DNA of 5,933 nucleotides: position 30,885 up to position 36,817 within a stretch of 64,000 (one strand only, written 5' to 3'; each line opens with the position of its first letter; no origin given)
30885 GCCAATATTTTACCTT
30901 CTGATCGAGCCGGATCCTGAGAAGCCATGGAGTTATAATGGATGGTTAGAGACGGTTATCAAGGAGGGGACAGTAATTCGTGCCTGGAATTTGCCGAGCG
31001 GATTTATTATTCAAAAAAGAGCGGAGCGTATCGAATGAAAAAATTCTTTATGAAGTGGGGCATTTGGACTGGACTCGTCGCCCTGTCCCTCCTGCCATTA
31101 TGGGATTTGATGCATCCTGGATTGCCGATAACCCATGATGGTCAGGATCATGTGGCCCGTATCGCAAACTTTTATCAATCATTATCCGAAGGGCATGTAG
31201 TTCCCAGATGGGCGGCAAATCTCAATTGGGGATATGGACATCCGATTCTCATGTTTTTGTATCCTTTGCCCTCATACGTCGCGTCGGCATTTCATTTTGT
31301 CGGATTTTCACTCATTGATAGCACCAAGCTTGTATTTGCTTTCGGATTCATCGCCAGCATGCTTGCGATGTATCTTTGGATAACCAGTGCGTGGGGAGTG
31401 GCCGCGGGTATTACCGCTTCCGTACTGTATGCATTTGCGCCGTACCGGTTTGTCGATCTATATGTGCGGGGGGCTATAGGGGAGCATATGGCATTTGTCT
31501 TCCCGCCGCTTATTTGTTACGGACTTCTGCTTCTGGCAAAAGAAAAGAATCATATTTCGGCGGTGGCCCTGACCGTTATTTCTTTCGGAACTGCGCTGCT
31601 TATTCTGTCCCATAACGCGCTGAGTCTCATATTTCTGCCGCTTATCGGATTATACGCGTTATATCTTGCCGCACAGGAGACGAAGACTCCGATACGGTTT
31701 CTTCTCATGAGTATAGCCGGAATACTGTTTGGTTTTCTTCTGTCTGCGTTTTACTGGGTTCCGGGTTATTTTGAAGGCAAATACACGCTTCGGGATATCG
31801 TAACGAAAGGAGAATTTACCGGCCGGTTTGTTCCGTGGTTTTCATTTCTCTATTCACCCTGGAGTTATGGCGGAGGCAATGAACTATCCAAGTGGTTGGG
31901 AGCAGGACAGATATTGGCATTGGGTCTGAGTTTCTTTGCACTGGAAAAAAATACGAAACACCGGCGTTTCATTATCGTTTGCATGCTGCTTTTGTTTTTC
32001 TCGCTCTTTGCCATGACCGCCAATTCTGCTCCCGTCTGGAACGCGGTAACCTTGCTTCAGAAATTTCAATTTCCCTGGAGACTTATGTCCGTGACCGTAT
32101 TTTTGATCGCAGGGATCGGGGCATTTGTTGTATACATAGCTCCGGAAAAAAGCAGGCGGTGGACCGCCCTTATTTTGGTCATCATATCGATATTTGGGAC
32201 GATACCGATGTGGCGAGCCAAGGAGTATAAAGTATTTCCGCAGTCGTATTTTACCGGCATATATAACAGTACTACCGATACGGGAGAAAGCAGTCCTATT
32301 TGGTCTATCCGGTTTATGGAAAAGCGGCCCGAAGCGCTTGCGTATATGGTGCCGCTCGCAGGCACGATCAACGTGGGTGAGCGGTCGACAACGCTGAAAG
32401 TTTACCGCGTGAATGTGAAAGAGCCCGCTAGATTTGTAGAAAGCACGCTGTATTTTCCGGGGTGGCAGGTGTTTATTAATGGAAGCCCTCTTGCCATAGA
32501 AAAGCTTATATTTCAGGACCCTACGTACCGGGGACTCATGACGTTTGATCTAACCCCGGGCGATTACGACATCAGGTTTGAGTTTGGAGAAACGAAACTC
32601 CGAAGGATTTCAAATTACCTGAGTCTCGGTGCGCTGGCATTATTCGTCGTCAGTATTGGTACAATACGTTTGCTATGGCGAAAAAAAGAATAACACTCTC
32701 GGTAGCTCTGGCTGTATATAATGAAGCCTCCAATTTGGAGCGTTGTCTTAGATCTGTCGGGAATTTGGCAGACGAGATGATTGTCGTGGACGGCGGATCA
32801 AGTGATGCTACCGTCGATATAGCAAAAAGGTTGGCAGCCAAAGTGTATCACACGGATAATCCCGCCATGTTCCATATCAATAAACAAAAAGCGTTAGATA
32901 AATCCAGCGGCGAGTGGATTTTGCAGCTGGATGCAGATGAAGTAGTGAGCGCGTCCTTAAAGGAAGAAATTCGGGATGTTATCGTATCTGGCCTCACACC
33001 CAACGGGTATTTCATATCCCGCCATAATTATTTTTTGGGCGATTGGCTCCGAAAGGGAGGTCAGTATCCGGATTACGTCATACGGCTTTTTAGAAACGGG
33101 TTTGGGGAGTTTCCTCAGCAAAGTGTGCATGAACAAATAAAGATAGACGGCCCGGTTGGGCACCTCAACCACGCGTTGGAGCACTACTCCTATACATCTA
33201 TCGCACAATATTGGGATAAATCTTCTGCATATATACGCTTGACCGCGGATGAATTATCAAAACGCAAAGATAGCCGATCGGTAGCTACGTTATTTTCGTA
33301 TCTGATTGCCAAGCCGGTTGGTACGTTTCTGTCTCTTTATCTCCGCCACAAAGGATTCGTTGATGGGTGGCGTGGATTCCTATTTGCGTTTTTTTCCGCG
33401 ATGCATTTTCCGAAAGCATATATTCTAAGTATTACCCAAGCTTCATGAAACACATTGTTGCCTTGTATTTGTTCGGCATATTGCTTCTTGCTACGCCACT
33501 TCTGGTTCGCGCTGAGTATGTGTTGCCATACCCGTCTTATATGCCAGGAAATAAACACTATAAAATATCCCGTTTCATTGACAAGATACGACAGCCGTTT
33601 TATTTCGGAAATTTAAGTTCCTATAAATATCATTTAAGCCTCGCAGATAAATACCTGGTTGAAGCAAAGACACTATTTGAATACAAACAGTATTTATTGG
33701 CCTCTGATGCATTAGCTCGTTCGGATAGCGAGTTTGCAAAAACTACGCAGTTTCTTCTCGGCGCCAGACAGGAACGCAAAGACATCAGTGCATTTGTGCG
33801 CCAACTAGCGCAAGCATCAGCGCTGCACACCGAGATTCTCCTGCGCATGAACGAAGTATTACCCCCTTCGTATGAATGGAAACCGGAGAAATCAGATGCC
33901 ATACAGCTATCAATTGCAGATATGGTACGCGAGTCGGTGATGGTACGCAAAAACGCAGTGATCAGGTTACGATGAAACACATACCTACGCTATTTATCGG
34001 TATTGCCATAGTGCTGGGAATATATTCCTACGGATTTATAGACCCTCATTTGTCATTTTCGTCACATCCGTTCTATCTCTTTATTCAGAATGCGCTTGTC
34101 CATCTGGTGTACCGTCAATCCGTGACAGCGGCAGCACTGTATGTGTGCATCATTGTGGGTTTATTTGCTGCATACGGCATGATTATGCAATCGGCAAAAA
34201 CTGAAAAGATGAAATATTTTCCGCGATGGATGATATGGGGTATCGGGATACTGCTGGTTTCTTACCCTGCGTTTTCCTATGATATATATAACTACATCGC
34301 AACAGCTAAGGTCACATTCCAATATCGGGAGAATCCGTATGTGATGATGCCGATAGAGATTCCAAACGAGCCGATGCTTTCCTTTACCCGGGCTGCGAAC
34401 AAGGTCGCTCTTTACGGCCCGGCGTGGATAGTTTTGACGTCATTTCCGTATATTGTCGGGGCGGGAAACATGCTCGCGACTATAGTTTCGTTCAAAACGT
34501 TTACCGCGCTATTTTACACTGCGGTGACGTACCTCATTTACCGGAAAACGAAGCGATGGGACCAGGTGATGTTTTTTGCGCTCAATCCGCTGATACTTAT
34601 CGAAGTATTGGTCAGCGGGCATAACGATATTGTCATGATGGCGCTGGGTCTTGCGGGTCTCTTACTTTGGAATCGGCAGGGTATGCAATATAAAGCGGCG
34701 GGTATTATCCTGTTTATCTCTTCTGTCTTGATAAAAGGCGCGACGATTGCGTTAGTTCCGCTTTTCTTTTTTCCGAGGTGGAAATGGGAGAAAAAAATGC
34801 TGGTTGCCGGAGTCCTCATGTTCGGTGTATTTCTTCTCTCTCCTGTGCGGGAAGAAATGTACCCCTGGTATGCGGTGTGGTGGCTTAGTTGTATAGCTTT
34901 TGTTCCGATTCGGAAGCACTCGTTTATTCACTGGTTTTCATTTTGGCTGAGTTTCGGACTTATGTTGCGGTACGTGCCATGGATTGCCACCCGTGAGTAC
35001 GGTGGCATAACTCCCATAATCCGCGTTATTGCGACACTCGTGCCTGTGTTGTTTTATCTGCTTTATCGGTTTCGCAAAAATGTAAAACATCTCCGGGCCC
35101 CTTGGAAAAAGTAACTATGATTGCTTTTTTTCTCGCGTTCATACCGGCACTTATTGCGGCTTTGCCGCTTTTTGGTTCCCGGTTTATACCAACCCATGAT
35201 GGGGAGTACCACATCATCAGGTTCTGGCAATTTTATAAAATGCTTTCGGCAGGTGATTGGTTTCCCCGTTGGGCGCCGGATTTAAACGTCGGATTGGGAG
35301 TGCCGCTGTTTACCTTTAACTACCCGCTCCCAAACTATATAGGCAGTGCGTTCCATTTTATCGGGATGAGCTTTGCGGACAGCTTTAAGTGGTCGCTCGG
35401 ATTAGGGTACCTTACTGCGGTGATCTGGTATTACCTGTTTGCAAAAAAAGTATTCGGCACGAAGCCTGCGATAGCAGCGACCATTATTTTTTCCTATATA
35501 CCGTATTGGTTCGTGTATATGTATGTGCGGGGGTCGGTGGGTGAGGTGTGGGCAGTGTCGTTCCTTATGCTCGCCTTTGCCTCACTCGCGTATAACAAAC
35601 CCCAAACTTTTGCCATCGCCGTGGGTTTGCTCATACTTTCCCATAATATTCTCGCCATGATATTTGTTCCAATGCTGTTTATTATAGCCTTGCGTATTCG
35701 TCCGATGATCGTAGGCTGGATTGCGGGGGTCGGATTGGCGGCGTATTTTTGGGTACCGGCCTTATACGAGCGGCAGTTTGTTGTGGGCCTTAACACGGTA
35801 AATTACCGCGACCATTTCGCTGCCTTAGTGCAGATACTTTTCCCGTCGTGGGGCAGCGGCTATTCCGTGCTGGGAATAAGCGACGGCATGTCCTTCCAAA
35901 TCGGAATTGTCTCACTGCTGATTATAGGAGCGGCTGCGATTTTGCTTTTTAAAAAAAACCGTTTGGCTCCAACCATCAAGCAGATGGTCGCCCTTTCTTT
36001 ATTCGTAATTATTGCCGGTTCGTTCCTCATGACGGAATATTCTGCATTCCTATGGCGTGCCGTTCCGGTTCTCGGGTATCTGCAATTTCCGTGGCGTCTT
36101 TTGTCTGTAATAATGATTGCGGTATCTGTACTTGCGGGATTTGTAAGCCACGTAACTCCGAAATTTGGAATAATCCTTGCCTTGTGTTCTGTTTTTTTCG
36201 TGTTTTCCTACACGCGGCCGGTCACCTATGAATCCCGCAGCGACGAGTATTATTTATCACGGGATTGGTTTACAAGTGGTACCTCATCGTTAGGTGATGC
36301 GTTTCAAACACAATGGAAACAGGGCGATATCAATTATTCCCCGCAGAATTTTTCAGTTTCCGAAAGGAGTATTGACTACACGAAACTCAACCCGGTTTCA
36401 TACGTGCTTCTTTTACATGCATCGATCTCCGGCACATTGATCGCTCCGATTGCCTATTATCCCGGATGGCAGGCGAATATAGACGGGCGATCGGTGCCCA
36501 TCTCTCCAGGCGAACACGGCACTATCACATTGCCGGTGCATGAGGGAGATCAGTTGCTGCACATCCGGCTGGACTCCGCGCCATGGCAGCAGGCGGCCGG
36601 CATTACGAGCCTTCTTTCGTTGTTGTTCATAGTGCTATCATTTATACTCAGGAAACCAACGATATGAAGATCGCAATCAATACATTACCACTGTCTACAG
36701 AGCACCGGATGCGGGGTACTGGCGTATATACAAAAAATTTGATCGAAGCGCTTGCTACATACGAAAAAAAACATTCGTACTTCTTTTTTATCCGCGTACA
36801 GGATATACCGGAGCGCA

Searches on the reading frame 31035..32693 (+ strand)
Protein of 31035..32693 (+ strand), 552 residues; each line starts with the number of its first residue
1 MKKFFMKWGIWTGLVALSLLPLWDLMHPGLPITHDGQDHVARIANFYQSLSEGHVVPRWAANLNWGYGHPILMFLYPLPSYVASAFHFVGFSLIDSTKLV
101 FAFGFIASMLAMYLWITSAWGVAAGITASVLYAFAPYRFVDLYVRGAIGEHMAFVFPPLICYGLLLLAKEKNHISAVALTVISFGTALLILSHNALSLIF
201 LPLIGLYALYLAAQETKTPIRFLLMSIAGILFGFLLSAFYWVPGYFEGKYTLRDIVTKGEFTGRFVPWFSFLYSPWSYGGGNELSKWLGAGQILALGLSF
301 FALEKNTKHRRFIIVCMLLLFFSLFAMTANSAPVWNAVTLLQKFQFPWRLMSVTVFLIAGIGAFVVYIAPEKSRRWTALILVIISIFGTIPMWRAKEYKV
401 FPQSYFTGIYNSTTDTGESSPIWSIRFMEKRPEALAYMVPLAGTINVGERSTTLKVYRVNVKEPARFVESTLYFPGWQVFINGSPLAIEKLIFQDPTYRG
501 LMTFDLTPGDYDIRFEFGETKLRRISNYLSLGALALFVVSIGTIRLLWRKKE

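Call 4: search_protein_families(library=pfam, proteins=[window:31035-32693:+], max_evalue=1)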
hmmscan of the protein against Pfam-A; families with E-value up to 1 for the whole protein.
window:31035-32693:+ (552 aa): 2 families
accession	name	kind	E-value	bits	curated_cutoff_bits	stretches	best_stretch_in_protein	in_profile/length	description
PF10131.15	PTPS_related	-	1e-08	34.6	26.4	1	76-403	4-317/621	6-pyruvoyl-tetrahydropterin synthase related domain; membrane protein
PF09586.16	YfhO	-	2.8e-06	26.5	28.5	2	90-397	85-387/835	Bacterial membrane protein YfhO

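Call 5: search_protein_families(library=ncbifam, proteins=[window:31035-32693:+], max_evalue=1)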
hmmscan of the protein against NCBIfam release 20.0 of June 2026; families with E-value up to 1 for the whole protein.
window:31035-32693:+ (552 aa): 0 families

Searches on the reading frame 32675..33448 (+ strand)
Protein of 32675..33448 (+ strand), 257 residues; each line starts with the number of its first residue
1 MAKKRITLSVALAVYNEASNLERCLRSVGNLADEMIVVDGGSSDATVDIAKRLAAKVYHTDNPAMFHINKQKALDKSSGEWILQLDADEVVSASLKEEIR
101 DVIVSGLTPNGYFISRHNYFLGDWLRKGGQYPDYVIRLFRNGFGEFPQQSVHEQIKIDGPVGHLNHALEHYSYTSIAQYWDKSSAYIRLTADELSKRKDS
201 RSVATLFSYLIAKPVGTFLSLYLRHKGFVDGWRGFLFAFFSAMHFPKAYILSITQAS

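Call 17: search_protein_families(library=pfam, proteins=[window:32675-33448:+], max_evalue=0.01)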
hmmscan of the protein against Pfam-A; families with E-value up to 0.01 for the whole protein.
window:32675-33448:+ (257 aa): 2 families
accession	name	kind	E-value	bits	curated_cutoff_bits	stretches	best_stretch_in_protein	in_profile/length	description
PF00535.33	Glycos_transf_2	-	7.2e-19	68.8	23.3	1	9-99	1-99/168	Glycosyl transferase family 2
PF13704.12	Glyco_tranf_2_4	-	3.6e-07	31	27.5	1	16-95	2-88/98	Glycosyl transferase family 2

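Call 40: search_solved_structures(query=window:32675-33448:+, max_evalue=0.001)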
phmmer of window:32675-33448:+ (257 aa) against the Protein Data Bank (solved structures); distinct sequences matched with E-value up to 0.001: 4.
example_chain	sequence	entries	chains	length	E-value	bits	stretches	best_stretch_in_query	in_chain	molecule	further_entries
22ao_A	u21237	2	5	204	8.9e-18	67.9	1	7-195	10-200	GmaR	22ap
7msp_A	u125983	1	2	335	3.6e-08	36.4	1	7-101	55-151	SPbeta prophage-derived glycosyltransferase SunS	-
7msn_A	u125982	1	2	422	4.7e-08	36.1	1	7-101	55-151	SPbeta prophage-derived glycosyltransferase SunS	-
7msk_A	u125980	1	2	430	1.6e-07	34.3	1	9-91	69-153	Glyco_trans_2-like domain-containing protein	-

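Call 68: search_protein_families(library=ncbifam, proteins=[window:32675-33448:+], max_evalue=0.01)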
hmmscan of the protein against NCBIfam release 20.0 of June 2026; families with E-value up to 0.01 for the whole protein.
window:32675-33448:+ (257 aa): 12 families
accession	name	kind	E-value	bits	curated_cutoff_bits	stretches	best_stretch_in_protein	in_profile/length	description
TIGR04283.1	glyco_like_mftF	equivalog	1.1e-13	51.2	182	1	8-113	1-107/221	TIGR04283 family arsenosugar biosynthesis glycosyltransferase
TIGR04195.1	S_glycosyl_SunS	equivalog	1.5e-11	43.8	350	1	7-100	58-152/421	SunS family peptide S-glycosyltransferase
NF007482.0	PRK10073.1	equivalog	2.1e-07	30.3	423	1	2-99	2-106/334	glycosyltransferase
NF010496.0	PRK13915.1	equivalog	1e-06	28.1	262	1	2-62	27-93/307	glucosyl-3-phosphoglycerate synthase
NF041391.1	DPhHxTase_Halo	equivalog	1.3e-05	24.3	375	1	14-103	3-93/213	dolichyl-phosphate hexose transferase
NF050050.1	ProtGlycPglI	equivalog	6e-05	22.6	500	1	7-96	3-102/306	GalNAc(5)-diNAcBac-PP-undecaprenol beta-1,3-glucosyltransferase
NF047683.1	TeichurnBiosyTuaG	equivalog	0.00012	21.8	400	1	1-91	1-99/252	teichuronic acid biosynthesis protein TuaG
TIGR03937.1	PgaC_IcaA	equivalog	0.00016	20.8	422.3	1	7-93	46-140/407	poly-beta-1,6-N-acetyl-D-glucosamine synthase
TIGR04182.1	glyco_TIGR04182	equivalog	0.00019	20.9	325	1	11-106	5-100/293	S-layer glycoprotein N-glycosyltransferase AglJ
NF041875.1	EPS_EpsD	equivalog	0.00027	20.5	370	1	8-94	1-95/325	exopolysaccharide biosynthesis glycosyltransferase EpsD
NF038302.1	EPS_HpsE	equivalog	0.00092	18.3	300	1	7-91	2-99/307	hormogonium polysaccharide biosynthesis glycosyltransferase HpsE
NF058614.1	PPMAGASynPpgS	equivalog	0.0016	17.9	370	1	12-58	6-52/226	polyprenyl-phospho-N-acetylgalactosaminyl synthase PpgS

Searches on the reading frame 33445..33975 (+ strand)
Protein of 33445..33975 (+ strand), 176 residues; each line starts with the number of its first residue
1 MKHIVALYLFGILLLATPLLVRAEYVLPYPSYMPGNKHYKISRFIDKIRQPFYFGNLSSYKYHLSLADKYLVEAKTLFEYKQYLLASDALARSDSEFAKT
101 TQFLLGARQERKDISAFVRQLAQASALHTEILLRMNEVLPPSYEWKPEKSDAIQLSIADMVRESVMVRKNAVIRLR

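Call 17: search_protein_families(library=pfam, proteins=[window:33445-33975:+], max_evalue=0.01)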
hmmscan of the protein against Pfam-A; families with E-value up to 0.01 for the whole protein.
window:33445-33975:+ (176 aa): 1 family
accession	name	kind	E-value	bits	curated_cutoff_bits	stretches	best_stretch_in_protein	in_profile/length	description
PF18915.5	DUF5667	-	1e-06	29.5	27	1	33-140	3-97/99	Domain of unknown function (DUF5667)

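Call 72: search_protein_families(library=pfam, proteins=[window:33445-33975:+], max_evalue=0.001)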
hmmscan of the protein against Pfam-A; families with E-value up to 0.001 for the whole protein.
window:33445-33975:+ (176 aa): 1 family
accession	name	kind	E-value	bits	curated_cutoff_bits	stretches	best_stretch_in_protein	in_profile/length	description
PF18915.5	DUF5667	-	1e-06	29.5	27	1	33-140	3-97/99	Domain of unknown function (DUF5667)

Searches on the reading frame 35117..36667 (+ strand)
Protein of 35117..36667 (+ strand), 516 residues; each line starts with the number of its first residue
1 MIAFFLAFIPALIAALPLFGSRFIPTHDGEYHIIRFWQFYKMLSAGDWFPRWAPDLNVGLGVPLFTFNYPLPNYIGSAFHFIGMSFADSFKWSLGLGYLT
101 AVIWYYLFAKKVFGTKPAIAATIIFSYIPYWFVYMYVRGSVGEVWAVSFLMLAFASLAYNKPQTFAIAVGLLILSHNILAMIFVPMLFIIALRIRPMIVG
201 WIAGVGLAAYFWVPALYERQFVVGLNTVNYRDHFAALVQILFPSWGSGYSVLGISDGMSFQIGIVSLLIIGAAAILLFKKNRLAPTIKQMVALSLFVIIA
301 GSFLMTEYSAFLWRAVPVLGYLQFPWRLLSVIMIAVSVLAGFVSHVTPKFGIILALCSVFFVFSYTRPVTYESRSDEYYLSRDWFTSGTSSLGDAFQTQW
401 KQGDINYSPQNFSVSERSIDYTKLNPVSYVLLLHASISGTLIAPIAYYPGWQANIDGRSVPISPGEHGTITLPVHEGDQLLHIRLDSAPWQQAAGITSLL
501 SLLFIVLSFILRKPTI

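Call 4: search_protein_families(library=pfam, proteins=[window:35117-36667:+], max_evalue=1)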
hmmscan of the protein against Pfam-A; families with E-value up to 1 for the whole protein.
window:35117-36667:+ (516 aa): 1 family
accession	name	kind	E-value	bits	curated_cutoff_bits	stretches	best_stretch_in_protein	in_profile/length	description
PF09586.16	YfhO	-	0.0019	17.1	28.5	1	438-479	776-817/835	Bacterial membrane protein YfhO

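Call 5: search_protein_families(library=ncbifam, proteins=[window:35117-36667:+], max_evalue=1)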
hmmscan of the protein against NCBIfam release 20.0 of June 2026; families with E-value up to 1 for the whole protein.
window:35117-36667:+ (516 aa): 0 families

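Call 52: predict_structure(alignment_id=A6)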
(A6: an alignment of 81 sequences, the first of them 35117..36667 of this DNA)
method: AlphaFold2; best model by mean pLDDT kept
length: 516 residues; sequences in the alignment: 81
mean_pLDDT: 84.3   pTM: 0.89
mean pLDDT of the five models: 84.3, 84.0, 83.7, 83.2, 83.2
residues with pLDDT >= 90: 238; 70-90: 198; 50-70: 65; < 50: 15
segments of 3 or more residues with pLDDT < 50: 389-393, 399-404
pLDDT, mean of each block of 10 residues (from residue 1): 89 90 82 88 88 77 74 95 94 96 97 92 89 85 96 96 97 93 93 89 96 83 65 87 62 61 89 89 85 95 95 88 88 94 84 82 67 79 57 49 51 64 79 86 85 94 81 91 91 95 95 68
secondary structure, 60 per line:
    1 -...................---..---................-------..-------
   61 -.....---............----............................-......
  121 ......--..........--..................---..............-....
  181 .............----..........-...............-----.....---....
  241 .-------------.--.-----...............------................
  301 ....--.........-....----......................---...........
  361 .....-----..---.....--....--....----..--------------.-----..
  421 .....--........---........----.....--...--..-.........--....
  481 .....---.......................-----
elements in order: H2-20 H29-44 H70-81 H86-113 H115-126 H129-138 H141-158 H162-175 H177-193 H198-207 H209-221 H229-233 H237-241 H264-278 H285-304 H307-315 H317-320 H325-346 H350-365 H376-380 H383-386 H389-392 E419-425 E428-435 E439-446 E451-455 E458-460 E469-474 E477-485 H489-511

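Call 54: fold_search(model_id=the predicted structure, library=pdb)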
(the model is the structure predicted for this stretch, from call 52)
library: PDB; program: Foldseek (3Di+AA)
matches with E <= 10: 442; with E <= 0.001: 5
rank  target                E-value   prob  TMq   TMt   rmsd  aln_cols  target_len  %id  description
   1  6ezn_F                1.7e-04  1.00  0.33  0.27  16.5       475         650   13  Cryo-EM structure of the yeast oligosaccharyltransferase (OST) complex (released 2018-01-17)
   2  5f15                  3.4e-04  1.00  0.30  0.29  22.4       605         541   13  Crystal Structure of ArnT from Cupriavidus metallidurans bound to Undecaprenyl phosphate (released 2016-02-17)
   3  8agb_A                6.5e-04  1.00  0.43  0.35  13.6       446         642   13  Structure of yeast oligosaccharylransferase complex with lipid-linked oligosaccharide bound (released 2022-12-07)
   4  3waj                  7.7e-04  1.00  0.32  0.22  16.4       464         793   15  Crystal structure of the Archaeoglobus fulgidus oligosaccharyltransferase (O29867_ARCFU) complex with Zn and sulfate (released 2013-10-30)
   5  6w98_A                9.2e-04  1.00  0.48  0.21   5.9       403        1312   15  Single-Particle Cryo-EM Structure of Arabinofuranosyltransferase AftD from Mycobacteria (released 2020-05-13)
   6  5ezm                  1.1e-03  1.00  0.26  0.25  20.8       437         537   14  Crystal Structure of ArnT from Cupriavidus metallidurans in the apo state (released 2016-02-17)
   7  7oci_F                1.5e-03  1.00  0.39  0.32  12.7       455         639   14  Cryo-EM structure of yeast Ost6p containing oligosaccharyltransferase complex (released 2022-02-16)
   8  6wby                  1.7e-03  1.00  0.46  0.21   6.6       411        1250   14  Single-Particle Cryo-EM Structure of Arabinofuranosyltransferase AftD from Mycobacteria, Mutant R1389S Class 2 (released 2020-05-13)
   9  3wak                  1.9e-03  1.00  0.32  0.21  18.0       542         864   13  Crystal structure of the Archaeoglobus fulgidus oligosaccharyltransferase (O29867_ARCFU) in the apo form (released 2013-10-30)
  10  8age_A                2.1e-03  1.00  0.42  0.35  11.5       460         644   13  Structure of yeast oligosaccharylransferase complex with acceptor peptide bound (released 2022-12-07)
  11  6s7t_A                2.5e-03  1.00  0.40  0.31  10.7       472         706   10  Cryo-EM structure of human oligosaccharyltransferase complex OST-B (released 2019-12-18)
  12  8pn9_A                2.8e-03  1.00  0.38  0.31  13.6       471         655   12  Structure of human oligosaccharyltransferase OST-A complex bound to NGI-1 (released 2024-05-08)
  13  9s6t_A                4.3e-03  1.00  0.39  0.41  16.3       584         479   12  Ternary cryo-EM structure of chicken ALG12 with Dol25-PP-GlcNAc2Man7, Dol25-P-Man, and Fab (released 2026-03-18)
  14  8b6l_I                4.5e-03  1.00  0.34  0.27  21.6       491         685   14  Subtomogram average of the human Sec61-TRAP-OSTA-translocon (released 2022-12-07)
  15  6c26_A                6.0e-03  1.00  0.41  0.34  15.3       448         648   14  The Cryo-EM structure of a eukaryotic oligosaccharyl transferase complex (released 2018-01-31)
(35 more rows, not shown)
